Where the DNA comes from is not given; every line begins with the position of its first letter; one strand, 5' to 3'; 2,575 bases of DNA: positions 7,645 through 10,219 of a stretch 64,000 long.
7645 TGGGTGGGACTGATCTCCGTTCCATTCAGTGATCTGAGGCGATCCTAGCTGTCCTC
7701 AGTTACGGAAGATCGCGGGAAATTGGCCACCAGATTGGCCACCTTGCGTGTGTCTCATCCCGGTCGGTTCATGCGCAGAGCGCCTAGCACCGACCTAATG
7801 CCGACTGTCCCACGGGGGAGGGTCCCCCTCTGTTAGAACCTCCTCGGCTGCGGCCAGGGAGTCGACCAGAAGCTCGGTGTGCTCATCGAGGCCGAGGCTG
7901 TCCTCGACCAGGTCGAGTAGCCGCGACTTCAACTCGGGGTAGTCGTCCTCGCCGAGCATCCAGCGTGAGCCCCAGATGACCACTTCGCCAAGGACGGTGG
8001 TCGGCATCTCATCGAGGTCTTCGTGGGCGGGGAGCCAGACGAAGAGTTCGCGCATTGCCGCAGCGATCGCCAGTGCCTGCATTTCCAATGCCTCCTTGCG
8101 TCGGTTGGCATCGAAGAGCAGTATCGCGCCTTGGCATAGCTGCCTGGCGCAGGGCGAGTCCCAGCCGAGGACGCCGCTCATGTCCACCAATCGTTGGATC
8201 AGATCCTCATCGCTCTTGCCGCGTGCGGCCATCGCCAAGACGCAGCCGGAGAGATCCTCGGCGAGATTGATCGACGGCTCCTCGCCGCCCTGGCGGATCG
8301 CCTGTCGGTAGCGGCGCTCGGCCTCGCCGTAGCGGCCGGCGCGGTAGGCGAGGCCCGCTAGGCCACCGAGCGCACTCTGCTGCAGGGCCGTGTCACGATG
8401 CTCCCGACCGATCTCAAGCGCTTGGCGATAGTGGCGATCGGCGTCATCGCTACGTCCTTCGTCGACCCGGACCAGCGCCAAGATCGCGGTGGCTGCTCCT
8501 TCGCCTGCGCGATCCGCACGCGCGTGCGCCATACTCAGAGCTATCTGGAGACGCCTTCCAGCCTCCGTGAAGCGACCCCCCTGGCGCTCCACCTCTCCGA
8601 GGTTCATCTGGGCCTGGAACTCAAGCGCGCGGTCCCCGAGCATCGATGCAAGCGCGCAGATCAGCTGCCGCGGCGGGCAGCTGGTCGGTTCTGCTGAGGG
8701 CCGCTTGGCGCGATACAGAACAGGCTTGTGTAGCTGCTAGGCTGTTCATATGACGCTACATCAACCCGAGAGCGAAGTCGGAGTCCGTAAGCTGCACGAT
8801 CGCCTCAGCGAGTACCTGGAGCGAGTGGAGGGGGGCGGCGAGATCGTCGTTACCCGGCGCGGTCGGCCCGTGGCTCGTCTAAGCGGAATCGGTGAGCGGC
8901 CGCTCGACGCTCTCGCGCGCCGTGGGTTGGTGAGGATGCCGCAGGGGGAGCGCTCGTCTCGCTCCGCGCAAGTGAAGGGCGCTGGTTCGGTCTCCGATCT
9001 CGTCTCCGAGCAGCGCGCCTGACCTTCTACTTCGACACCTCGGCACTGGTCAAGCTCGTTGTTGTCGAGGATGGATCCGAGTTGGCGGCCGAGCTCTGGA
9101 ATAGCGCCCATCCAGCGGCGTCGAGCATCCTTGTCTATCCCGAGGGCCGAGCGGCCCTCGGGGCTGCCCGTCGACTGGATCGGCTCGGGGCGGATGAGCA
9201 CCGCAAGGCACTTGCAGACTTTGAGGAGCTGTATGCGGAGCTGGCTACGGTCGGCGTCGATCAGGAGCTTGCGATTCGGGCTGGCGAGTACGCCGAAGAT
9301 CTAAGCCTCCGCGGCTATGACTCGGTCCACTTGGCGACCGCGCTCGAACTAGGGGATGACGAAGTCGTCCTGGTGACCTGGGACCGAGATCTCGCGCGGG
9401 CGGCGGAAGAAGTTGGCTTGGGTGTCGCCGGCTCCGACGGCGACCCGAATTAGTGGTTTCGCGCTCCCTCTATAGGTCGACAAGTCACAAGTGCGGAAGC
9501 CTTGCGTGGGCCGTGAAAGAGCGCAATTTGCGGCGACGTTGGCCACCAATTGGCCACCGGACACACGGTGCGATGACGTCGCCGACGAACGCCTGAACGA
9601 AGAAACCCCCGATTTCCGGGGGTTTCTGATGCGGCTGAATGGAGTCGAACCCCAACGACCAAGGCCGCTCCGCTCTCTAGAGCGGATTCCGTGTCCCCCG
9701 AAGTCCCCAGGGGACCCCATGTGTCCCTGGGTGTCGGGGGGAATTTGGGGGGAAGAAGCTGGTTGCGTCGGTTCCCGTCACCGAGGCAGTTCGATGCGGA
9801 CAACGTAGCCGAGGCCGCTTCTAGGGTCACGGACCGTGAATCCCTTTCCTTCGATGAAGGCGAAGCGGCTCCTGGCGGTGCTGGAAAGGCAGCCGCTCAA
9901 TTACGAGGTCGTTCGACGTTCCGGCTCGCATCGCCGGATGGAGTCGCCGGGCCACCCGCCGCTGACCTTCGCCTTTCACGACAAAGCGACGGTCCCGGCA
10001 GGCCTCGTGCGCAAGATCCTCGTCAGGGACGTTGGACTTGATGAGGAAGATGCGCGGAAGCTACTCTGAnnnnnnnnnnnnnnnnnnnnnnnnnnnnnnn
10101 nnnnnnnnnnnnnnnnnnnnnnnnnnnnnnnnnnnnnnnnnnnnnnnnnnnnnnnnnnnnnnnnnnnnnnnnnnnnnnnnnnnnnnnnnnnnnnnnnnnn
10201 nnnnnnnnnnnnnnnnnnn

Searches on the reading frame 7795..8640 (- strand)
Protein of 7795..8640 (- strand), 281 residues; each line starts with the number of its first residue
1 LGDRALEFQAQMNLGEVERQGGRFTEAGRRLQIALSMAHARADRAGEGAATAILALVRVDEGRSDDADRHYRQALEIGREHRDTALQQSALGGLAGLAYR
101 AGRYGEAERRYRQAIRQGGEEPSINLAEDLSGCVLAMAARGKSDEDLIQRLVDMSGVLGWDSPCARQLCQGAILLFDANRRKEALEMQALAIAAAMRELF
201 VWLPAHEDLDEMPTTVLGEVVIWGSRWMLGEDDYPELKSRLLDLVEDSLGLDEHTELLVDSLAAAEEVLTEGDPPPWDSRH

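Call 111: search_protein_families(library=pfam, proteins=[window:7795-8640:-], max_evalue=0.01)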
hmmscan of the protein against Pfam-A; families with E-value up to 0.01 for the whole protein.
window:7795-8640:- (281 aa): 11 families
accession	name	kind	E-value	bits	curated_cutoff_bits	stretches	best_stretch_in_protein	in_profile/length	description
PF13424.12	TPR_12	-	1e-12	48.5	30.1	2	9-79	4-76/77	Tetratricopeptide repeat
PF13176.12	TPR_7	-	1.7e-06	28.1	27.9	0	90-120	1-33/36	Tetratricopeptide repeat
PF07719.23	TPR_2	-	0.00014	22.1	27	0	91-116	4-29/34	Tetratricopeptide repeat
PF13432.12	TPR_16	-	0.00018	22.3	32.7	1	54-120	3-63/65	Tetratricopeptide repeat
PF13374.12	TPR_10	-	0.00099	19.5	27.5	0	89-116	3-30/42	Tetratricopeptide repeat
PF17874.7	TPR_MalT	-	0.0011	18.8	45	1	11-116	43-189/336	MalT-like TPR region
PF13414.12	TPR_11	-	0.004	17.3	26.8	0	99-116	5-22/42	TPR repeat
PF14559.12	TPR_19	-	0.0066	17.2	25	1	60-122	3-59/68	Tetratricopeptide repeat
PF00515.34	TPR_1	-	0.008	16.4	27.8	0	59-77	12-30/34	Tetratricopeptide repeat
PF13428.12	TPR_14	-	0.0094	17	23.5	0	94-124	7-37/44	Tetratricopeptide repeat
PF21325.3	SHPRH_helical-1st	-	0.0096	16.6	27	0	89-120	25-56/95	E3 ubiquitin-protein ligase SHPRH, first helical domain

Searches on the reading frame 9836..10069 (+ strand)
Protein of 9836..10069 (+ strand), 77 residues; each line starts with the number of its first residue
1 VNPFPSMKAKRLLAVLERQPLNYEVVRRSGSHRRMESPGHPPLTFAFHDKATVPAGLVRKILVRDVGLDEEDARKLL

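Call 4: search_protein_families(library=pfam, proteins=[window:9836-10069:+], max_evalue=0.1)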
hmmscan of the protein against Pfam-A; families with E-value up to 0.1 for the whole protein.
window:9836-10069:+ (77 aa): 1 family
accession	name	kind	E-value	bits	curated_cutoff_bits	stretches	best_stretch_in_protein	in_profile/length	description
PF07927.17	HicA_toxin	-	3.7e-10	40.2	27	1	10-67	2-57/58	HicA toxin of bacterial toxin-antitoxin,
